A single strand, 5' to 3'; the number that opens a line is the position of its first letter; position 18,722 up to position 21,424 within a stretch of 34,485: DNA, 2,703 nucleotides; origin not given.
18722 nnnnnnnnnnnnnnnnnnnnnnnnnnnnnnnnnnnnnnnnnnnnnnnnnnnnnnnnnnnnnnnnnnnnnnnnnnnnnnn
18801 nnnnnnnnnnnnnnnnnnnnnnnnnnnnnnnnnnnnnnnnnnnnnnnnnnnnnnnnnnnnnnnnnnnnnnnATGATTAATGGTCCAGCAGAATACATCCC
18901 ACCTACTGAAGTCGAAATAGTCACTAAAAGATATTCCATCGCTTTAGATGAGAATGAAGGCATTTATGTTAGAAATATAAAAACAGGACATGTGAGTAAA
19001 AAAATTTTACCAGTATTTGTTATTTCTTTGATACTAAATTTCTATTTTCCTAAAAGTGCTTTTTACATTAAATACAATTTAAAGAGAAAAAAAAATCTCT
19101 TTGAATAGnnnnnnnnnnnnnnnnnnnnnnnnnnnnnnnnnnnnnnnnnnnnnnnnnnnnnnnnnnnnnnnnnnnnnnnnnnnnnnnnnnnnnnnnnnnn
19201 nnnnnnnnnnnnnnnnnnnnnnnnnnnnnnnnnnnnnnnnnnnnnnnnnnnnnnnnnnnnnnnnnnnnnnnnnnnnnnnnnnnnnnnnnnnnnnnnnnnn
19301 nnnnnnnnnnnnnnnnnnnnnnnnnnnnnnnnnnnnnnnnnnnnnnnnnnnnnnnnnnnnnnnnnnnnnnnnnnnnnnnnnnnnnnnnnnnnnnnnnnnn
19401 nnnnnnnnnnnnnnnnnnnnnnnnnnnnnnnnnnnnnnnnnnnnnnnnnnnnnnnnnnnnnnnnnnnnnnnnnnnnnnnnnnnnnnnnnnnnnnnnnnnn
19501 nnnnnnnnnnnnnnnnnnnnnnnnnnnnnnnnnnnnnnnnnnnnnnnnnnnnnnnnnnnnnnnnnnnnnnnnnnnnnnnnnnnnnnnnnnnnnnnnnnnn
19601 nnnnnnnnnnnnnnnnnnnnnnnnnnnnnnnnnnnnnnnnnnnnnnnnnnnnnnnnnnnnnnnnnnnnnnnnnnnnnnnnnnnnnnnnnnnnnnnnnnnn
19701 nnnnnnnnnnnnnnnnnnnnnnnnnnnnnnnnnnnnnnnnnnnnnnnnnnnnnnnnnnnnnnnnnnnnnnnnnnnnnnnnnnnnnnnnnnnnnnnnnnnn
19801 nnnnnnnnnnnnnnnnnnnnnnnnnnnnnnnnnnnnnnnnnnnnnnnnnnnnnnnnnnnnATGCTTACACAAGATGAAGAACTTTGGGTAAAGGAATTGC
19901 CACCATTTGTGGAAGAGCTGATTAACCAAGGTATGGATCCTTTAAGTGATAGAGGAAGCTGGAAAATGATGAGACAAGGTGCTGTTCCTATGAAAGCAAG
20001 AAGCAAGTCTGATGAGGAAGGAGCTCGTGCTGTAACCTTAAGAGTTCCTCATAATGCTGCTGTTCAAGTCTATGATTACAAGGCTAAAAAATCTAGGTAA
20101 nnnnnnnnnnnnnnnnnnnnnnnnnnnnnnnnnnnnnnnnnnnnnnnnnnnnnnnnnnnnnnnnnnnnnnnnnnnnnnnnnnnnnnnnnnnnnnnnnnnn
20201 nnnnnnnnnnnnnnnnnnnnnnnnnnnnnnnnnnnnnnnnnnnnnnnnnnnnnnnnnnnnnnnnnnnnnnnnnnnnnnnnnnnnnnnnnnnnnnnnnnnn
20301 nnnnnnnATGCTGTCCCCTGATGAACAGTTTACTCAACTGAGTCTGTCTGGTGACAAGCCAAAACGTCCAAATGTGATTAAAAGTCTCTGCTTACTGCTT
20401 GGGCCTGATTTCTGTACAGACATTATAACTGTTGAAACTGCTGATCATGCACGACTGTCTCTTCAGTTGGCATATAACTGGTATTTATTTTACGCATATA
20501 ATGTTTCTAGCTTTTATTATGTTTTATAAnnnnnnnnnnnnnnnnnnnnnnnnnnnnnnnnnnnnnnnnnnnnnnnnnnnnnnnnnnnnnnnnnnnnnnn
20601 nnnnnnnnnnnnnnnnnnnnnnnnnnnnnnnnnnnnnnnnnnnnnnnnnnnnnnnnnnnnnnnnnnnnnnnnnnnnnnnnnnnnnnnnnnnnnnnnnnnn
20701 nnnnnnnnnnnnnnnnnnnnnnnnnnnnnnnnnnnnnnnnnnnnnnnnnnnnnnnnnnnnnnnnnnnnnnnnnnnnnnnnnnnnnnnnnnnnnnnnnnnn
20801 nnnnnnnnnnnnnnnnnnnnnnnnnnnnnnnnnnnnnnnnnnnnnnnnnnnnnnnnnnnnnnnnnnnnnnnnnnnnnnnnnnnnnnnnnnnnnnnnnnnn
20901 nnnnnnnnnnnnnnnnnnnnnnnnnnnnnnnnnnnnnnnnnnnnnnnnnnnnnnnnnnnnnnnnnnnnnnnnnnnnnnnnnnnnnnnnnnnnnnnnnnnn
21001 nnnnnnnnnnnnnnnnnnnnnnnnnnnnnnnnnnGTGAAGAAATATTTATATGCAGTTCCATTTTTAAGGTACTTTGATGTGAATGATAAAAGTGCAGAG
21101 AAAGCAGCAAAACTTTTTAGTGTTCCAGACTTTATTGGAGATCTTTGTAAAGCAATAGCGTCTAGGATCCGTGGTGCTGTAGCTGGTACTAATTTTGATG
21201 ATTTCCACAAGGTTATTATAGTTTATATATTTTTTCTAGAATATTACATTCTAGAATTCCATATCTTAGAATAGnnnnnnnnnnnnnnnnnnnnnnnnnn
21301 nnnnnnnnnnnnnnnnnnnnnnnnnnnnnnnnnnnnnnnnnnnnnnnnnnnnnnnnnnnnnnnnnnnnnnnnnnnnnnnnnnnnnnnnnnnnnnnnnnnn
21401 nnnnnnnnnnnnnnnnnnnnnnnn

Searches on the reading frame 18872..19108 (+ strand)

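Call 9: search_protein_families(library=pfam, proteins=[window:18872-19108:+], max_evalue=0.01)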
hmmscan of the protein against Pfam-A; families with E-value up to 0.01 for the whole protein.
window:18872-19108:+ (78 aa): 1 family
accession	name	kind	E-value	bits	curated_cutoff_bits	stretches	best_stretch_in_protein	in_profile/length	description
PF17796.6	Vault_4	-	1.7e-05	25.4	22.9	1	23-42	2-21/63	Major Vault Protein repeat domain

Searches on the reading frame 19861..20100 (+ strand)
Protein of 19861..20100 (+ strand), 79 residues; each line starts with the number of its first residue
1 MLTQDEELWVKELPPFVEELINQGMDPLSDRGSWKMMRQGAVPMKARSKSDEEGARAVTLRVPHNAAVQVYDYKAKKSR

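Call 9: search_protein_families(library=pfam, proteins=[window:19861-20100:+], max_evalue=0.01)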
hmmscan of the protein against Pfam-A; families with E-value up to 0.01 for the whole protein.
window:19861-20100:+ (79 aa): 2 families
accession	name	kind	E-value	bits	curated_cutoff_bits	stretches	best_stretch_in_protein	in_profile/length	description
PF17795.6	Vault_3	-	2e-07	31.5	28.8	1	58-79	2-23/62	Major Vault Protein Repeat domain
PF17796.6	Vault_4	-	3.8e-05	24.2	22.9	1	1-31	29-61/63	Major Vault Protein repeat domain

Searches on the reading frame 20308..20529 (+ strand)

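Call 9: search_protein_families(library=pfam, proteins=[window:20308-20529:+], max_evalue=0.01)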
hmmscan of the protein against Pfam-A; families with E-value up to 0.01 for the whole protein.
window:20308-20529:+ (73 aa): 2 families
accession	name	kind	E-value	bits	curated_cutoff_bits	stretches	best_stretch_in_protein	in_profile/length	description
PF11978.13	MVP_shoulder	-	2.1e-11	44.3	25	1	32-60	1-29/118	Shoulder domain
PF17795.6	Vault_3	-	5e-11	43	28.8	1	1-31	32-62/62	Major Vault Protein Repeat domain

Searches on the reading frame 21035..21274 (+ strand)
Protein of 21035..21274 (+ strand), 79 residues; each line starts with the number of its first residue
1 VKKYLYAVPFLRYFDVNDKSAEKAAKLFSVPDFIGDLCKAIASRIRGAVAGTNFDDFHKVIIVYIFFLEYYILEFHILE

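Call 9: search_protein_families(library=pfam, proteins=[window:21035-21274:+], max_evalue=0.01)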
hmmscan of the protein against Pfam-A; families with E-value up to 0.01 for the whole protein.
window:21035-21274:+ (79 aa): 1 family
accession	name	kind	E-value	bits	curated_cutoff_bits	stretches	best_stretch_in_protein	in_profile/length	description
PF11978.13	MVP_shoulder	-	5.6e-18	65.5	25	1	12-61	27-76/118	Shoulder domain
